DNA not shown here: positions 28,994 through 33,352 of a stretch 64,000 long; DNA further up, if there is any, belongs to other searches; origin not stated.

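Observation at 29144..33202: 1352-aa membrane-anchored cytochrome c built from repeated class-I domains behind a ~250-aa coiled coil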

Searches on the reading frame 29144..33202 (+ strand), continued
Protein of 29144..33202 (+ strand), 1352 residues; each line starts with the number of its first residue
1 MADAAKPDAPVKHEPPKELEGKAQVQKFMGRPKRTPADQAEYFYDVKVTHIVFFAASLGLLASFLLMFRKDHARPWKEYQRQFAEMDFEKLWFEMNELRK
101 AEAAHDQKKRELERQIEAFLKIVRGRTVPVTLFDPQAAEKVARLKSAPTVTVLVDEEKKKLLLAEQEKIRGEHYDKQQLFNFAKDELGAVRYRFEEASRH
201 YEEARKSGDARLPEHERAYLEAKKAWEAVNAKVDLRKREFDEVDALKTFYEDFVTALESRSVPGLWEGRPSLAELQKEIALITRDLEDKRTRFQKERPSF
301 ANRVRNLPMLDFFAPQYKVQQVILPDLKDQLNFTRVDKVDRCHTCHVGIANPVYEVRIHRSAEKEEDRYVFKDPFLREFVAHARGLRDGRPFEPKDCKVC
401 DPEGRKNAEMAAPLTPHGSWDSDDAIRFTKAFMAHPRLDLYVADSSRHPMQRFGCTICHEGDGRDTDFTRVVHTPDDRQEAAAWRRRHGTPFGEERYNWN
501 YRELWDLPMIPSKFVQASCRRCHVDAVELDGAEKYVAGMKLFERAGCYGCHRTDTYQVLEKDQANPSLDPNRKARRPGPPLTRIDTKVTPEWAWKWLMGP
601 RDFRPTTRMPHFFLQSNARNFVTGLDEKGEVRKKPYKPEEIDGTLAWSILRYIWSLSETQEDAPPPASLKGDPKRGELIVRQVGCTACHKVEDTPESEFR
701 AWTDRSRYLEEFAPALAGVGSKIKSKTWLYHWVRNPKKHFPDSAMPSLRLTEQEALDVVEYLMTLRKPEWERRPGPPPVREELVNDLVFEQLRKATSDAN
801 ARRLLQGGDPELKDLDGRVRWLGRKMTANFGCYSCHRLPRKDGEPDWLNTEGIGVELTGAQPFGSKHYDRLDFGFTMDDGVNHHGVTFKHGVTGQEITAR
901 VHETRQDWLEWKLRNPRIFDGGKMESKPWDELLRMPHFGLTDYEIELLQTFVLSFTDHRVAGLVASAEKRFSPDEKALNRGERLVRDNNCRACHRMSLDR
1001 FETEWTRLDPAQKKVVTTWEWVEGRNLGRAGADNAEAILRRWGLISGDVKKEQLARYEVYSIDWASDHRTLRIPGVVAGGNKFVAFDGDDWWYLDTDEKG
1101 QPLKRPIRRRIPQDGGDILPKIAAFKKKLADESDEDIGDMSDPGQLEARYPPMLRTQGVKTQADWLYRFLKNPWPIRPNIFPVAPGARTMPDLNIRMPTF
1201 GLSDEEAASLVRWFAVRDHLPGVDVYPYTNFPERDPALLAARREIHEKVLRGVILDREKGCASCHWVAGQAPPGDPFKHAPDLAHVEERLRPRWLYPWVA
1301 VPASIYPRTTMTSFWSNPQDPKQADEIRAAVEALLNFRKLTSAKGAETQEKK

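Call 40: find_encoding_contigs(protein=P0101, flank=7000, max_places=1)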
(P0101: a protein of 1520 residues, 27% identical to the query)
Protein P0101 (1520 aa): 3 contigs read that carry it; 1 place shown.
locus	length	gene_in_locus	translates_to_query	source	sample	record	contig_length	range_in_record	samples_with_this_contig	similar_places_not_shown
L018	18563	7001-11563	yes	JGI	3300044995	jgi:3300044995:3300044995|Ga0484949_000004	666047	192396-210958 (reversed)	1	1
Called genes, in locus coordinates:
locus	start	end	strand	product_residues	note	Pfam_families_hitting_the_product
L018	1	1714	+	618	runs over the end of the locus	PF00350:Dynamin_N (faint), PF01926:MMR_HSR1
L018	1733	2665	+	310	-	PF05235:CHAD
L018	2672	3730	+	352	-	PF01008:IF-2B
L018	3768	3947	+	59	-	-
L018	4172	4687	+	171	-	PF00355:Rieske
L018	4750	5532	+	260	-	PF00033:Cytochrome_B, PF14358:DUF4405 (weak), PF13631:Cytochrom_B_N_2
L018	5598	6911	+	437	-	-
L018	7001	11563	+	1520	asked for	PF13442:Cytochrome_CBB3 (faint), PF02433:FixO (faint), PF00034:Cytochrom_C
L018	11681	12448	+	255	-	-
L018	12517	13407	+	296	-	-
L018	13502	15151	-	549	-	PF06418:CTP_synth_N, PF00117:GATase, PF07722:Peptidase_C26 (weak)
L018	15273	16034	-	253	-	PF02348:CTP_transf_3, PF12804:NTP_transf_3 (weak)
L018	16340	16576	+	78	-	-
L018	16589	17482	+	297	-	PF02899:Phage_int_SAM_1, PF13495:Phage_int_SAM_4 (weak), PF00589:Phage_integrase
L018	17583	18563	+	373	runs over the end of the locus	PF03190:Thioredox_DsbH, PF13899:Thioredoxin_7, PF13098:Thioredoxin_2, PF13525:YfiO (faint)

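Call 46: find_encoding_contigs(protein=P0076, flank=8000, max_places=1)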
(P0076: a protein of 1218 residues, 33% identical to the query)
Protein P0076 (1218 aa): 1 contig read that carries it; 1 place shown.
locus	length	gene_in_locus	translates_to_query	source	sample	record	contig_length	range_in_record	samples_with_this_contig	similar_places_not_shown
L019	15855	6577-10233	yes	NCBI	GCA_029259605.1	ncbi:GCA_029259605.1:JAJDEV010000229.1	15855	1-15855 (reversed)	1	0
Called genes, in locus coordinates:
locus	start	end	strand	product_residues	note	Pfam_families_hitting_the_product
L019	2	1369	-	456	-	?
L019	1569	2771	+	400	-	PF00365:PFK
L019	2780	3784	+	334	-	PF13646:HEAT_2 (faint)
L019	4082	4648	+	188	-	PF00355:Rieske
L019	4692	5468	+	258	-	PF00033:Cytochrome_B, PF14358:DUF4405 (weak), PF13631:Cytochrom_B_N_2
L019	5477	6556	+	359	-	PF00032:Cytochrom_B_C (weak)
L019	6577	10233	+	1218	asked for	PF09699:Paired_CXXCH_1 (faint), PF13442:Cytochrome_CBB3 (faint), PF22113:Mtrc-MtrF_II-IV_dom (faint), PF02433:FixO (weak), PF00034:Cytochrom_C (weak)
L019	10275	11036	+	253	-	PF13620:CarboxypepD_reg (weak)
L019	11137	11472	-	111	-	-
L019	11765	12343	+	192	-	-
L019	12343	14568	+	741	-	PF00413:Peptidase_M10, PF13620:CarboxypepD_reg, PF01833:TIG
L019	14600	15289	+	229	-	PF10108:DNA_pol_B_exo2, PF13482:RNase_H_2 (weak)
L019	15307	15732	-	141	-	PF02410:RsfS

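Call 47: find_encoding_contigs(protein=P0068, flank=8000, max_places=1)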
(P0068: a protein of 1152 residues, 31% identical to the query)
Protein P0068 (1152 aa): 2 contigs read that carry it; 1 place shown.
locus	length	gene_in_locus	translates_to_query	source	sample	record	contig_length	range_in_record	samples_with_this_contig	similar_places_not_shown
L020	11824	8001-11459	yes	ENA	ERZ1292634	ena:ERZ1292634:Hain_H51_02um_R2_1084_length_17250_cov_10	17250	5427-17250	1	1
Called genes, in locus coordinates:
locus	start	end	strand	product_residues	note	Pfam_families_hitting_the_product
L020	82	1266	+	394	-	PF01551:Peptidase_M23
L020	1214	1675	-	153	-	PF20274:cREC_REC (weak)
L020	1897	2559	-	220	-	-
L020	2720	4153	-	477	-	PF07719:TPR_2 (faint)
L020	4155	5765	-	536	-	PF02129:Peptidase_S15, PF08530:PepX_C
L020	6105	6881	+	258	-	-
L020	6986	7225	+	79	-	-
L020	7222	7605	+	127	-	PF01850:PIN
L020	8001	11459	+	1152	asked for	PF02433:FixO (faint), PF13442:Cytochrome_CBB3 (faint), PF00034:Cytochrom_C (weak)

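Call 66: search_solved_structures(query=A3, max_evalue=0.01)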
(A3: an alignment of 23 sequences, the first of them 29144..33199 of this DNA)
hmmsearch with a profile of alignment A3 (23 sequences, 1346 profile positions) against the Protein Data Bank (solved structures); distinct sequences matched with E-value up to 0.01: 18.
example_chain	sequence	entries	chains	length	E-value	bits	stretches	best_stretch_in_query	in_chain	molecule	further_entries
2l4d_A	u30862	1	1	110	2.9e-05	25.1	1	1255-1331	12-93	SCO1/SenC family protein/cytochrome c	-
9g6b_B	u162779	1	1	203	6.6e-05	24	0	1272-1325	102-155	Cbb3-type cytochrome c oxidase subunit II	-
3mk7_B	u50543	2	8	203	8.4e-05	23.6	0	1272-1326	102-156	Cytochrome c oxidase, cbb3-type, subunit O | Cbb3-type cytochrome c oxidase subunit II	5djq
6kls_C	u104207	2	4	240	0.00065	20.7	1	1277-1340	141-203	Cytochrome c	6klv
1yea_A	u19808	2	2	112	0.00082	20.3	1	656-754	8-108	CYTOCHROME C | Cytochrome c iso-2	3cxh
9g83_u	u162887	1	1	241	0.001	20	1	533-638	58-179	Cytochrome c oxidase, cbb3-type, subunit II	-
1ytc_A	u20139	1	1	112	0.0018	19.2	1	656-754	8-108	YEAST ISO-2 CYTOCHROME C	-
1yeb_A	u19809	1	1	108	0.0023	18.9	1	656-753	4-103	CYTOCHROME C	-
6c4w_A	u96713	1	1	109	0.0041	18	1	654-753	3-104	cytochrome c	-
2b10_B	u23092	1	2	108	0.0046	17.8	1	656-753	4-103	Cytochrome c iso-1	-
9msz_A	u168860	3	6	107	0.0048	17.8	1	657-755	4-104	Cytochrome c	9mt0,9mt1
6xkw_o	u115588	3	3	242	0.0049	17.8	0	1273-1315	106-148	Cytochrome c oxidase, Cbb3-type, subunit II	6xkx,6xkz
6btm_A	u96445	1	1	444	0.0049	17.8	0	650-750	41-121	Alternative Complex III subunit A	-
1cif_A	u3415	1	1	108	0.0051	17.7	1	656-753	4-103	CYTOCHROME C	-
3o0r_C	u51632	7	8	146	0.0051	17.7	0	654-754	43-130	Nitric oxide reductase subunit C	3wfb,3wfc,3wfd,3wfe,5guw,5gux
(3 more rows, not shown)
